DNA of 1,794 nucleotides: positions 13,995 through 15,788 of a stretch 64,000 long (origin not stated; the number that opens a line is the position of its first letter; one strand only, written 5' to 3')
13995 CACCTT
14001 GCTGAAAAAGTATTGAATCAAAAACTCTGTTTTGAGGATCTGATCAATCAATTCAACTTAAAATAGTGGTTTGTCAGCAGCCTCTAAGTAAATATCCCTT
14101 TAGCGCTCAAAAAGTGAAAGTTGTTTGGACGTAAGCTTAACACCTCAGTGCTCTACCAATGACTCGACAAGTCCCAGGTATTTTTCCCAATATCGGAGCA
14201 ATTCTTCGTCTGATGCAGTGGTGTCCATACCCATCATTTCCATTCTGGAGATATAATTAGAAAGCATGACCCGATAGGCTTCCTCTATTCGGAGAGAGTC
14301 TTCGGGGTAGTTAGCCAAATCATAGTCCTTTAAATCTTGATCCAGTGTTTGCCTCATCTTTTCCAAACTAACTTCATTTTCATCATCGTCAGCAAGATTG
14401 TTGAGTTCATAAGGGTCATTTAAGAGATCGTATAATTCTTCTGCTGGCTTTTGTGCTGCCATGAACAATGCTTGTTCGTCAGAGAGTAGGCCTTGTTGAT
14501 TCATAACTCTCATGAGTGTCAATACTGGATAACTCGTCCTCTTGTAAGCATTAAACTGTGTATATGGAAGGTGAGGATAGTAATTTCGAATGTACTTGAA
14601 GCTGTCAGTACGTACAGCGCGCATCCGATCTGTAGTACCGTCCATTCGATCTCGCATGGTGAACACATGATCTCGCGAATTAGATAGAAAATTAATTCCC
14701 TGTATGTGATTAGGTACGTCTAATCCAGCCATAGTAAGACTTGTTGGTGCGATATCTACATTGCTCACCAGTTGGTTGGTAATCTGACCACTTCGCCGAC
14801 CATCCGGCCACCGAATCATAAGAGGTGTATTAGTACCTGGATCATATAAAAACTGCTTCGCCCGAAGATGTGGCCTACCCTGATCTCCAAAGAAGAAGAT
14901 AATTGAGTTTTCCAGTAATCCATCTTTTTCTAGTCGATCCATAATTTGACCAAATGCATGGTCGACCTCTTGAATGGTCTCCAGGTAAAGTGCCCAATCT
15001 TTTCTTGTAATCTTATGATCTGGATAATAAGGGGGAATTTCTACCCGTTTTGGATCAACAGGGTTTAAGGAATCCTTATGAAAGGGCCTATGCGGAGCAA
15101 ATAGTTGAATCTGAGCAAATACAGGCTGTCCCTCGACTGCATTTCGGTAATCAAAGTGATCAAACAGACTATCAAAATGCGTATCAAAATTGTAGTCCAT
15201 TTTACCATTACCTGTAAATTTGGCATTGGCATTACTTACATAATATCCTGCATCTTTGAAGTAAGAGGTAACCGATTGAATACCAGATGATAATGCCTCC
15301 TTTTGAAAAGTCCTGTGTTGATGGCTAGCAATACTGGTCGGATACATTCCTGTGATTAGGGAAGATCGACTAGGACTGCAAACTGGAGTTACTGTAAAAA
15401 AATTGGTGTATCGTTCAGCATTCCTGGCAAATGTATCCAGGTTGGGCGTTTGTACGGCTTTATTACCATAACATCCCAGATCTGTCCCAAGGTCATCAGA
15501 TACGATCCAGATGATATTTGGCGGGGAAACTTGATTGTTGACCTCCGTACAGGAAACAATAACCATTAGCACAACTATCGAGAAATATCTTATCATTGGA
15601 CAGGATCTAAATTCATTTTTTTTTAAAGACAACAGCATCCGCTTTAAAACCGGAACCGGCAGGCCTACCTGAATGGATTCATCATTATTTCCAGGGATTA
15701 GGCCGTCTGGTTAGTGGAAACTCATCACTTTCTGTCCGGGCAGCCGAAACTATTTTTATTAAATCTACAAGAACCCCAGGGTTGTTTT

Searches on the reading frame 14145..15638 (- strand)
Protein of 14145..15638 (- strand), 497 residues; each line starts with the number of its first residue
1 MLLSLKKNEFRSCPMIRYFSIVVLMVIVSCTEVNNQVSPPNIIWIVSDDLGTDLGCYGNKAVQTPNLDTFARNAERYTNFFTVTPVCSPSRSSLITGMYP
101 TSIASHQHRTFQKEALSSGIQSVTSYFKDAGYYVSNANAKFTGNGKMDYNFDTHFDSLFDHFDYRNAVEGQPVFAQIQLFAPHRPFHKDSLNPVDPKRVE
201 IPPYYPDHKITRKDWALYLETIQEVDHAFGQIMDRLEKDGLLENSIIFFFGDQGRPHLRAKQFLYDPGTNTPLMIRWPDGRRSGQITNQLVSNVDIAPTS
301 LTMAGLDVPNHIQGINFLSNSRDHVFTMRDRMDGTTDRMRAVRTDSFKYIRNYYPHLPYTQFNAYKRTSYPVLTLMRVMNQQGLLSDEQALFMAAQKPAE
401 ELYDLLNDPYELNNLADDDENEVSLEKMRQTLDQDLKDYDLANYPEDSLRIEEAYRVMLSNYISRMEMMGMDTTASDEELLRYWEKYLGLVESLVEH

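Call 7: search_protein_families(library=pfam, proteins=[window:14145-15638:-], max_evalue=0.001)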
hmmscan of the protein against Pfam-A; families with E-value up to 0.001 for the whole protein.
window:14145-15638:- (497 aa): 4 families
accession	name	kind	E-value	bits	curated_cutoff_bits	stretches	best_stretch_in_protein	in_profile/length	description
PF00884.28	Sulfatase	-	1.1e-38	133.7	25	1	40-305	1-300/301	Sulfatase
PF16347.10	SGSH_C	-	1.6e-19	71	29.3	1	260-354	7-111/154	N-sulphoglucosamine sulphohydrolase, C-terminal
PF01663.27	Phosphodiest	-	5.4e-06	26.7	23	0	170-258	158-224/342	Type I phosphodiesterase / nucleotide pyrophosphatase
PF02995.22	DUF229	-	0.00037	19.7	25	1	219-274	307-363/496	Protein of unknown function (DUF229)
